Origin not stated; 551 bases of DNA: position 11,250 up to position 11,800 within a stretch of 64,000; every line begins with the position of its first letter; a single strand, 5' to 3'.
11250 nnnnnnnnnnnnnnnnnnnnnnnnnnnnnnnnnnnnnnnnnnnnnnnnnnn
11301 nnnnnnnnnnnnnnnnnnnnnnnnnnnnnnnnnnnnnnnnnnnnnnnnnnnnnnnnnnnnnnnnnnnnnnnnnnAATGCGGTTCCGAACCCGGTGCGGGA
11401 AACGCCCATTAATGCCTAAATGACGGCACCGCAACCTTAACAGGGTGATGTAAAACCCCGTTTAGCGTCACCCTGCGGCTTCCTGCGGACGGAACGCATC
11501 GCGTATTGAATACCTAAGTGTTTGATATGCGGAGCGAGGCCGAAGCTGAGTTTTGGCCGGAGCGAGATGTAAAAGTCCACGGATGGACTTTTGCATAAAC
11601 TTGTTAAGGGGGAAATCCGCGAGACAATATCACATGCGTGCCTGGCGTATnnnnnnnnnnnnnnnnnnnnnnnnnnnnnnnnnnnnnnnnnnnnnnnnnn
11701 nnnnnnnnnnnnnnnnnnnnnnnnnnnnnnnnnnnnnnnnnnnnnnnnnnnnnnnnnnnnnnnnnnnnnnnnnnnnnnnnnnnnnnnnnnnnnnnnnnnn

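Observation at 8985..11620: Two copies of a 45-bp palindromic motif bracket the ADP-forming acyl-CoA synthetase gene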

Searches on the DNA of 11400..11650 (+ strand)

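Call 47: search_dna_similar(query=window:11438-11606:+, collection=plasmids, mode=distant, max_evalue=10, max_rows=20)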
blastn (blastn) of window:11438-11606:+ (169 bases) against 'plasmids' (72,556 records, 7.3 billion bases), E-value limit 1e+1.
Records with a match: 1; places in all: 1; records where one place covers at least 80% of the query: 0.
Best place of each record, by identity: 80-90% 1.
By first word of the organism name: Serratia 1.
By predicted mobility (MOB-suite, as given by PLSDB): conjugative 1.
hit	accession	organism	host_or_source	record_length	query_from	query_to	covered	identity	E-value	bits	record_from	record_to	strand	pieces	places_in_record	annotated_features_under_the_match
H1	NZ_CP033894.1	Serratia liquefaciens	Stachytarpheta glabra,Flower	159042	101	128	17%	89.3%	6e+0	38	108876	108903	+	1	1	transposase domain-containing protein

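Call 51: search_rna_families(source=window, start=11400, end=11650, threshold=evalue, max_evalue=10)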
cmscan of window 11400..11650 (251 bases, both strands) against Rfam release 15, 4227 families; matches with E-value up to 10: 2.
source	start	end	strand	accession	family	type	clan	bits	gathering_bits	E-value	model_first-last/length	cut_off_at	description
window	11427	11527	+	RF02591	Spy1786666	Gene; sRNA;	-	25.7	64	0.0055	1-87/87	no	S. pyogenes small RNA 1786666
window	11483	11607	+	RF02902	AaHKsRNA22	Gene; sRNA;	-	14.1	39.8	2.2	1-101/101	no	Aggregatibacter sRNA 22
